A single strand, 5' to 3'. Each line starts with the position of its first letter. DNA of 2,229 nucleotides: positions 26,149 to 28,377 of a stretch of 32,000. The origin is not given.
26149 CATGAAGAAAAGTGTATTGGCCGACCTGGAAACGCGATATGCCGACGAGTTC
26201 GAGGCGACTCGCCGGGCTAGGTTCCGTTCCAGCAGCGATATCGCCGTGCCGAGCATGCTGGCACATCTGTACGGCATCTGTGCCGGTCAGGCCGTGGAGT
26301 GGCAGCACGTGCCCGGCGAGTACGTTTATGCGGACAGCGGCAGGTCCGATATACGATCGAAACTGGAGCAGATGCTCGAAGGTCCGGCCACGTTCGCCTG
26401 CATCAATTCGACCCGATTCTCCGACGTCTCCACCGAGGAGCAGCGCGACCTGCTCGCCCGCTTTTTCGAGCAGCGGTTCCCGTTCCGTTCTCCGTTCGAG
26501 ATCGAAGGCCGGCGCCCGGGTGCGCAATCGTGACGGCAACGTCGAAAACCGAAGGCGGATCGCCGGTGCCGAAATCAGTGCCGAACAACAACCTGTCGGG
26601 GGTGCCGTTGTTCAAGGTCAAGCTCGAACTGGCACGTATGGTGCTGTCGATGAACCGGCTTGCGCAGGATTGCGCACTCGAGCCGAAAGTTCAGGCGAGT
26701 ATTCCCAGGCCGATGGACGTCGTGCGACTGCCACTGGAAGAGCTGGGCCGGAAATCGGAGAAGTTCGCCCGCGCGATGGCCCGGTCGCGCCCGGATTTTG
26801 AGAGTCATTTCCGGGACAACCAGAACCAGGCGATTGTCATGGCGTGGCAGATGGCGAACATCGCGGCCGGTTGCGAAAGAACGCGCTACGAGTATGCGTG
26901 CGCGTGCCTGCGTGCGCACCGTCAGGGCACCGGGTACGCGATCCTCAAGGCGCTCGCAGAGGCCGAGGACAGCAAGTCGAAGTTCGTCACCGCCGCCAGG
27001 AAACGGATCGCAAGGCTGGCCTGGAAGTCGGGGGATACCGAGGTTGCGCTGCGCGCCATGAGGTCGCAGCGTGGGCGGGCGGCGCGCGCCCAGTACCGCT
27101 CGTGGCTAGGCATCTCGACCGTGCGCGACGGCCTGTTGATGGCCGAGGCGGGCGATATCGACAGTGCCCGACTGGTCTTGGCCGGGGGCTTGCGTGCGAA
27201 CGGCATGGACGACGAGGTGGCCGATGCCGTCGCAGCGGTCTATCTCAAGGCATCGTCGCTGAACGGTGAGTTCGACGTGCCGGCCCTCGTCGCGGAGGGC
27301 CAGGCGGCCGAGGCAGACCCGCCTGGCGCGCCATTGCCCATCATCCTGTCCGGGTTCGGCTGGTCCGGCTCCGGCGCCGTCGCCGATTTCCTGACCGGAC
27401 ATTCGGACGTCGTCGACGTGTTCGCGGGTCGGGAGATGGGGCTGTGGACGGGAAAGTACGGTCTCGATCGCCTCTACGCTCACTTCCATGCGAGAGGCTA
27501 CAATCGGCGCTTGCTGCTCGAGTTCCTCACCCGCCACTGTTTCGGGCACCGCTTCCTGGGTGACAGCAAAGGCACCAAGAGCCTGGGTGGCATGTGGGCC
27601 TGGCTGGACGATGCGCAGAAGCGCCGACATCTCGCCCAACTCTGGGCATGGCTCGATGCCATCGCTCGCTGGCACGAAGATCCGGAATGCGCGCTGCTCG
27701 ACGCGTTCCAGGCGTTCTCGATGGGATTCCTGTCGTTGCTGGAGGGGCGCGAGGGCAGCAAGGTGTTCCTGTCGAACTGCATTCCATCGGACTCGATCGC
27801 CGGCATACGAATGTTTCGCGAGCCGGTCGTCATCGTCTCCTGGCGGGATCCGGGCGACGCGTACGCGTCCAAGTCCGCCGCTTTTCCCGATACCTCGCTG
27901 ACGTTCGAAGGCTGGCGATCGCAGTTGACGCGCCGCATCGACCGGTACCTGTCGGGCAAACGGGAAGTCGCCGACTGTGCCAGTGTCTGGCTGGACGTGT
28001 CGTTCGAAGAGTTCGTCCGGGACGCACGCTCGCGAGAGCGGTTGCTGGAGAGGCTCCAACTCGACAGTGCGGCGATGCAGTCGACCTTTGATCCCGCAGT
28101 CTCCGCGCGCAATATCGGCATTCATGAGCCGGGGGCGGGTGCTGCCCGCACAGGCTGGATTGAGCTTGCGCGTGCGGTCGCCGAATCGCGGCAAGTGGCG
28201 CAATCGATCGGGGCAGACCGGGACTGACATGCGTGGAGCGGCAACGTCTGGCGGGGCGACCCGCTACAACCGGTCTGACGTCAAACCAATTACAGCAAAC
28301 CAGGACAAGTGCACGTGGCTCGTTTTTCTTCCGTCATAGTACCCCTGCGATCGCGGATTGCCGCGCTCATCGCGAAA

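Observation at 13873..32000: One locus combines Stealth phosphotransferases, a phosphonate pathway, a LicD transferase and sulfotransferase-fold genes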

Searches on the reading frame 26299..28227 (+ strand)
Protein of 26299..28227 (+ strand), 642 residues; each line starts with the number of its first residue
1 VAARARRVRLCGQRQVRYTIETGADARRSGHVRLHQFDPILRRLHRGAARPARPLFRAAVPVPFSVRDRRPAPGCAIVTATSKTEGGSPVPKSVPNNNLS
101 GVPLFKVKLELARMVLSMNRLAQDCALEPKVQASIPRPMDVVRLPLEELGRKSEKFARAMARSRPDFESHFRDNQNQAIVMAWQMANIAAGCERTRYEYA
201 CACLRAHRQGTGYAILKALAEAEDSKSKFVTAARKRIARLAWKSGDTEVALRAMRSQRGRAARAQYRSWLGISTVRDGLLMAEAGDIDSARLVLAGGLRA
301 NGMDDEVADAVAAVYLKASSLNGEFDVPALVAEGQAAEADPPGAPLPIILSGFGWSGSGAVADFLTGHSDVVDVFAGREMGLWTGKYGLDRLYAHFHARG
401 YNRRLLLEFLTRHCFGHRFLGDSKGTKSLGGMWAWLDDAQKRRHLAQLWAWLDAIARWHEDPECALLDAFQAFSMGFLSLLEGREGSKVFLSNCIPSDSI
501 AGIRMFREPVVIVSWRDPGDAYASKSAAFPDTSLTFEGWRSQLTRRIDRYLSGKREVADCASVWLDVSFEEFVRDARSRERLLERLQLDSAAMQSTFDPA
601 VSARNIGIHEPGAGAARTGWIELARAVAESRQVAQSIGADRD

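Call 6: search_protein_families(library=pfam, proteins=[window:26299-28227:+], max_evalue=0.01)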
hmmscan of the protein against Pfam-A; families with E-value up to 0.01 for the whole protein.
window:26299-28227:+ (642 aa): 1 family
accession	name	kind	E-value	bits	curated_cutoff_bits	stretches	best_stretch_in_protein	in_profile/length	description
PF13469.12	Sulfotransfer_3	-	0.00093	19.9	27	1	433-588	79-212/216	Sulfotransferase family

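Call 8: search_protein_families(library=ncbifam, proteins=[window:26299-28227:+], max_evalue=0.01)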
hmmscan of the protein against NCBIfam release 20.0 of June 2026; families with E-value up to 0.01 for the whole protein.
window:26299-28227:+ (642 aa): 0 families

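Call 22: search_solved_structures(query=window:26566-28227:+, max_evalue=1, show_alignments=1)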
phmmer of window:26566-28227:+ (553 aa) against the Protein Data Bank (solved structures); distinct sequences matched with E-value up to 1: 2.
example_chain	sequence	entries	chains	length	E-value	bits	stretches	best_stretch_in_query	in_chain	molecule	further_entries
9rrt_A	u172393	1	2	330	0.43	12.4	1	180-247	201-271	Variable large protein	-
6dgn_A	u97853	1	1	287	0.63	11.9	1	385-494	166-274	RpfF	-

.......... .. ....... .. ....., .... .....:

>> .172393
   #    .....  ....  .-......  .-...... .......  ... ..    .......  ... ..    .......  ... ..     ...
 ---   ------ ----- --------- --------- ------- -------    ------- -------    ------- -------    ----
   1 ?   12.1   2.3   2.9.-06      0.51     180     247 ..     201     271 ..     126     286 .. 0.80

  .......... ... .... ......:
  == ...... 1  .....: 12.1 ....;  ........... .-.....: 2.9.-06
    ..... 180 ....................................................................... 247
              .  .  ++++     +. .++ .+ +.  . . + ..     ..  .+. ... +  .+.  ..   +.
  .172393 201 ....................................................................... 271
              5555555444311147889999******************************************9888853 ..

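Call 26: find_homologous_proteins(query=window:26566-28227:+, max_evalue=0.001)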
Query window:26566-28227:+ (553 aa): 30 proteins with E <= 0.001 among 8000 candidates.
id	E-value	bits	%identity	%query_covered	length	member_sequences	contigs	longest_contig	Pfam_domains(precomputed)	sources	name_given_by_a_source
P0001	0.0e+0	1245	100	100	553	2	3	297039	-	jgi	-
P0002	9.4e-201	686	59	95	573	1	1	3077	-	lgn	-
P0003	1.8e-192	659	56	99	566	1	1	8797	-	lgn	-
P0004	4.9e-190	651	56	97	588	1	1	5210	-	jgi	jgi:hypothetical protein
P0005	1.5e-189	649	57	95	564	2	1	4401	-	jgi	jgi:hypothetical protein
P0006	2.2e-189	649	56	96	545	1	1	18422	-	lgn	-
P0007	6.6e-189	647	59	91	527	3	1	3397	-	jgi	jgi:hypothetical protein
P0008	2.0e-183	629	58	89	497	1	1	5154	-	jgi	jgi:hypothetical protein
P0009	6.9e-182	624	54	96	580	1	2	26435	-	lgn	-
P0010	4.1e-181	621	55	95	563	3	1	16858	-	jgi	jgi:hypothetical protein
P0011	2.2e-179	616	53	97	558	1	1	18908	-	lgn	-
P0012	2.3e-175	602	51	96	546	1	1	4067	-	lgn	-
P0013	7.8e-174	597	52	97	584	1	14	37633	-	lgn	-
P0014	1.2e-173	597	52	98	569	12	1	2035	-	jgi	jgi:hypothetical protein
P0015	7.2e-173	594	53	90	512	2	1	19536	-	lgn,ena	-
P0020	2.2e-168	579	51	95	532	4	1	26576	-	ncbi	ncbi:MAG: hypothetical protein ACR2QX_12375 [Woeseiaceae bacterium]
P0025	1.2e-163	564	52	90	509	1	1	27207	-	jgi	-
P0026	3.1e-163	562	49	95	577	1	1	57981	-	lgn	-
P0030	7.5e-126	439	43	96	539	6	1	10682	-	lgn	-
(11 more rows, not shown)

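Call 27: find_encoding_contigs(protein=P0026, flank=10000, max_places=2)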
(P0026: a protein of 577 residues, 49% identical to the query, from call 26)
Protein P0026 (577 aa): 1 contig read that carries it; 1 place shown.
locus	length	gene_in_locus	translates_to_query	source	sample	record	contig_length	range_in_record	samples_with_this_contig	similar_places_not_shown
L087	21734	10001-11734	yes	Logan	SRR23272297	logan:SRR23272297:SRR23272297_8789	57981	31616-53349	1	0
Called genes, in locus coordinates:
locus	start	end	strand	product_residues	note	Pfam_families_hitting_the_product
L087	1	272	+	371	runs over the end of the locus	-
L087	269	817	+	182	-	-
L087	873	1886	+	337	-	PF04101:Glyco_tran_28_C (weak)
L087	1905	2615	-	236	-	PF13578:Methyltransf_24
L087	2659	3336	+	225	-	-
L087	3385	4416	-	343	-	PF00685:Sulfotransfer_1, PF13469:Sulfotransfer_3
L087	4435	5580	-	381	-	PF00465:Fe-ADH, PF13685:Fe-ADH_2 (weak), PF25137:ADH_Fe_C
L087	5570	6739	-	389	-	PF02776:TPP_enzyme_N, PF02775:TPP_enzyme_C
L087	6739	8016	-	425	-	PF01467:CTP_transf_like, PF13714:PEP_mutase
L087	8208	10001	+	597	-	PF17101:Stealth_CR1, PF11380:Stealth_CR2, PF17102:Stealth_CR3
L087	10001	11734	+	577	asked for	-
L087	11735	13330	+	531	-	PF17101:Stealth_CR1, PF11380:Stealth_CR2, PF17102:Stealth_CR3, PF17103:Stealth_CR4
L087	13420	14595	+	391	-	PF04991:LicD (faint)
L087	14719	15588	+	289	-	-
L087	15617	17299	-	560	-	PF13428:TPR_14 (faint)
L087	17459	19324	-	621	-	-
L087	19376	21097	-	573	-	PF02563:Poly_export, PF22461:SLBB_2 (faint), PF10531:SLBB (weak)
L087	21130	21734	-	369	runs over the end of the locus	-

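Call 28: find_encoding_contigs(protein=P0020, flank=10000, max_places=2)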
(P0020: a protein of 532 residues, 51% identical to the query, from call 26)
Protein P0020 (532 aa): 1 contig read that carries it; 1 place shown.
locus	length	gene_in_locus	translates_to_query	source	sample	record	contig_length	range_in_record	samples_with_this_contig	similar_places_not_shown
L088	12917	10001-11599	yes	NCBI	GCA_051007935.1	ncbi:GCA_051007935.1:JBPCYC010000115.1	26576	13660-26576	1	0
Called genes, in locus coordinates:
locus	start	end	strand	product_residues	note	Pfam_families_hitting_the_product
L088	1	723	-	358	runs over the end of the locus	PF00953:Glycos_transf_4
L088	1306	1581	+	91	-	-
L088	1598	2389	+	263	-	PF01061:ABC2_membrane, PF12698:ABC2_membrane_3 (faint)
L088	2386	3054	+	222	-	PF00005:ABC_tran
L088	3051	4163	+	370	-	-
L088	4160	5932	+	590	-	PF02563:Poly_export, PF22461:SLBB_2 (faint), PF10531:SLBB (weak)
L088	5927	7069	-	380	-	PF00465:Fe-ADH, PF13685:Fe-ADH_2 (faint), PF25137:ADH_Fe_C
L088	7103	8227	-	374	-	PF02776:TPP_enzyme_N, PF02775:TPP_enzyme_C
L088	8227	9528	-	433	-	PF01467:CTP_transf_like, PF13714:PEP_mutase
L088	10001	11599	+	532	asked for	-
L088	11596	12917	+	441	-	PF17101:Stealth_CR1, PF11380:Stealth_CR2, PF17102:Stealth_CR3 (weak)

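Call 29: find_encoding_contigs(protein=P0013, flank=10000, max_places=2)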
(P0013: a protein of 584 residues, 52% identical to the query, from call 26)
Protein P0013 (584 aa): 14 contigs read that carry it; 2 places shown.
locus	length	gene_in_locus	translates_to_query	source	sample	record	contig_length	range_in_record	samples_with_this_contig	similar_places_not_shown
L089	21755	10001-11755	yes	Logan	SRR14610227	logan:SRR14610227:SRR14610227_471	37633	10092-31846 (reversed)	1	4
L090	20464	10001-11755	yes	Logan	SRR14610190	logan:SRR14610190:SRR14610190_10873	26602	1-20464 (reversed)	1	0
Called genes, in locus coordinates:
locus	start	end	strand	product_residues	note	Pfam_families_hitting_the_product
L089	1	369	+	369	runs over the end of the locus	PF04101:Glyco_tran_28_C (faint)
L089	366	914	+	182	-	-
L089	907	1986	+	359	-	PF04101:Glyco_tran_28_C (weak)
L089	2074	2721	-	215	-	PF01596:Methyltransf_3 (weak), PF13578:Methyltransf_24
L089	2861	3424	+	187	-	-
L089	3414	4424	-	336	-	PF00685:Sulfotransfer_1, PF13469:Sulfotransfer_3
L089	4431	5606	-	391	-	PF00465:Fe-ADH, PF25137:ADH_Fe_C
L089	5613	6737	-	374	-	PF02776:TPP_enzyme_N, PF02775:TPP_enzyme_C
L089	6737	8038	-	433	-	PF01467:CTP_transf_like, PF13714:PEP_mutase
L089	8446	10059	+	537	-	PF17101:Stealth_CR1, PF11380:Stealth_CR2, PF17102:Stealth_CR3, PF17103:Stealth_CR4 (weak)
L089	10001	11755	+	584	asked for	-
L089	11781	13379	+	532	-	PF17101:Stealth_CR1, PF11380:Stealth_CR2, PF17102:Stealth_CR3, PF17103:Stealth_CR4 (weak)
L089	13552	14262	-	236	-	-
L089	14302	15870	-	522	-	PF07719:TPR_2 (faint), PF13428:TPR_14 (faint), PF08885:GSCFA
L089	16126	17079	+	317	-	-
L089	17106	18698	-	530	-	PF13428:TPR_14 (faint), PF14559:TPR_19 (weak)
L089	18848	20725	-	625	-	-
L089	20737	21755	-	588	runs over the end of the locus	PF02563:Poly_export, PF22461:SLBB_2 (faint), PF10531:SLBB (weak)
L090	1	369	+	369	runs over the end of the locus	PF04101:Glyco_tran_28_C (faint)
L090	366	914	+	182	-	-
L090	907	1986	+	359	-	PF04101:Glyco_tran_28_C (weak)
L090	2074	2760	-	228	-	PF01596:Methyltransf_3 (weak), PF13578:Methyltransf_24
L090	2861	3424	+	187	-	-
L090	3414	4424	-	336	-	PF00685:Sulfotransfer_1, PF13469:Sulfotransfer_3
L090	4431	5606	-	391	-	PF00465:Fe-ADH, PF25137:ADH_Fe_C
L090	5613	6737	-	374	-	PF02776:TPP_enzyme_N, PF02775:TPP_enzyme_C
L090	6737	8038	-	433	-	PF01467:CTP_transf_like, PF13714:PEP_mutase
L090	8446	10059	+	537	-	PF17101:Stealth_CR1, PF11380:Stealth_CR2, PF17102:Stealth_CR3, PF17103:Stealth_CR4 (weak)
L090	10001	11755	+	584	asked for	-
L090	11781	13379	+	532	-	PF17101:Stealth_CR1, PF11380:Stealth_CR2, PF17102:Stealth_CR3, PF17103:Stealth_CR4 (weak)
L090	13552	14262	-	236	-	-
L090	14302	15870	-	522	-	PF07719:TPR_2 (faint), PF13428:TPR_14 (faint), PF08885:GSCFA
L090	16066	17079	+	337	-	-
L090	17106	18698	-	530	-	PF13428:TPR_14 (faint), PF14559:TPR_19 (weak)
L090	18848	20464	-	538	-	?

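Call 44: predict_structure(alignment_id=A2)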
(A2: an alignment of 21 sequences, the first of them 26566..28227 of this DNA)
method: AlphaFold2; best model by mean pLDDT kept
length: 553 residues; sequences in the alignment: 21
mean_pLDDT: 83.8   pTM: 0.75
mean pLDDT of the five models: 83.8, 82.2, 81.6, 79.0, 78.6
residues with pLDDT >= 90: 217; 70-90: 260; 50-70: 52; < 50: 24
segments of 3 or more residues with pLDDT < 50: 1-12, 331-338
pLDDT, mean of each block of 10 residues (from residue 1): 34 71 90 80 89 90 94 71 83 93 90 89 89 77 89 85 86 86 89 88 93 89 93 83 80 77 70 87 75 86 94 91 79 48 86 93 94 90 93 79 87 94 90 76 78 93 94 91 89 91 83 73 62 91 88 50
secondary structure, 60 per line:
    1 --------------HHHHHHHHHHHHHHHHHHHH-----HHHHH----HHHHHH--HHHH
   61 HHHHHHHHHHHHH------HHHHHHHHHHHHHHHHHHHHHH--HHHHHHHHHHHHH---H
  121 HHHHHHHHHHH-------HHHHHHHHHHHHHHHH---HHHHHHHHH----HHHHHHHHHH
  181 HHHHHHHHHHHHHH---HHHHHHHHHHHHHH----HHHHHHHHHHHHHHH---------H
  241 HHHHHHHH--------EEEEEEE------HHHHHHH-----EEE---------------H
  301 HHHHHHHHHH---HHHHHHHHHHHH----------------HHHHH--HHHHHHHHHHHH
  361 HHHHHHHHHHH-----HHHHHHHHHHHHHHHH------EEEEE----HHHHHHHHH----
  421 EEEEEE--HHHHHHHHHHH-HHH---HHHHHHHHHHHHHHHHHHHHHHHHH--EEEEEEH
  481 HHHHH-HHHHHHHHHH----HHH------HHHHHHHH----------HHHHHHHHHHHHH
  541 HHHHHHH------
elements in order: H15-34 H40-44 H49-54 H57-73 H80-101 H104-116 H120-131 H139-154 H158-166 H171-194 H198-211 H216-230 H240-248 E257-263 H270-276 E282-284 H300-310 H314-325 H342-346 H349-371 H377-392 E399-403 H408-416 E421-426 H429-439 H447-471 E474-479 H480-485 H487-496 H510-517 H528-547

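Call 47: fold_search(model_id=the predicted structure, library=pdb)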
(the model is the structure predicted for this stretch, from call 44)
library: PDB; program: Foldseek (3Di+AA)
matches with E <= 10: 975; with E <= 0.001: 1
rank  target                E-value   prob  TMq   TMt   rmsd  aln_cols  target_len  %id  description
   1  2z6v                  3.4e-04  1.00  0.25  0.33  15.0       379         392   17  Crystal structure of sulfotransferase STF9 from Mycobacterium avium (released 2008-09-09)
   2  4gox                  1.2e-03  1.00  0.24  0.43  10.0       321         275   15  Sulfotransferase Domain from the Synechococcus PCC 7002 Olefin Synthase (released 2012-10-17)
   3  9wwe                  9.1e-03  1.00  0.31  0.52   5.9       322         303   14  Crystal structure of human tyrosylprotein sulfotransferase 2 (TPST2) in cation-bound state (released 2025-12-31)
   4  9hmf_L                1.0e-02  0.66  0.15  0.13  28.8       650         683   12  Periplasmic scaffold of the Campylobacter jejuni flagellar motor (alpha carbon trace) (released 2024-12-25)
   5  3ap3_B                1.2e-02  1.00  0.25  0.44   8.2       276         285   15  Crystal structure of human tyrosylprotein sulfotransferase-2 complexed with PAP (released 2011-10-26)
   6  8w5z_A                2.4e-02  1.00  0.25  0.37  16.5       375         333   13  Crystal structure of tick tyrosylprotein sulfotransferase reveals the activation mechanism of tick anticoagulant prote (released 2024-04-10)
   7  8dtf_A                2.9e-02  0.57  0.17  0.13  23.1       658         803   10  Cryo-EM structure of the full length Arabidopsis SPY with complete TPRs (released 2023-03-08)
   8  4gbm                  4.4e-02  0.99  0.24  0.42  10.2       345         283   10  Sulfotransferase Domain from the Curacin Biosynthetic Pathway (released 2012-10-17)
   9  8fe7_A                4.4e-02  0.99  0.18  0.14  19.8       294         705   14  Crystal structure of human O-GlcNAc transferase (OGT) in complex with an exosite-binding peptide (SMG9) and UDP-GlcNAc (released 2023-08-09)
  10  8dth_B                5.8e-02  0.47  0.17  0.14  22.6       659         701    9  Cryo-EM structure of Arabidopsis SPY alternative conformation 2 (released 2023-03-08)
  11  8odn_B                6.3e-02  1.00  0.16  0.43   7.9       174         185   19  RcpA-TadD with C13 symmetry from the Pseudomonas aeruginosa Tight Adherence Secretion System (released 2023-09-27)
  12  8dtg_B                7.1e-02  0.90  0.17  0.14  14.9       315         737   12  Cryo-EM structure of Arabidopsis SPY alternative conformation 1 (released 2023-03-08)
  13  4xif_A                7.4e-02  0.97  0.18  0.14  20.3       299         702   13  Human OGT in complex with UDP-5S-GlcNAc and substrate peptide (keratin-7) (released 2015-08-05)
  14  9g8o_B                7.4e-02  0.69  0.21  0.13  24.4       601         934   11  human 40S ribosome bound by a SKI238-exosome complex (released 2024-10-16)
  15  7pub_F7               7.4e-02  0.66  0.19  0.19  21.2       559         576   11  Late assembly intermediate of the Trypanosoma brucei mitoribosomal small subunit (released 2022-05-04)
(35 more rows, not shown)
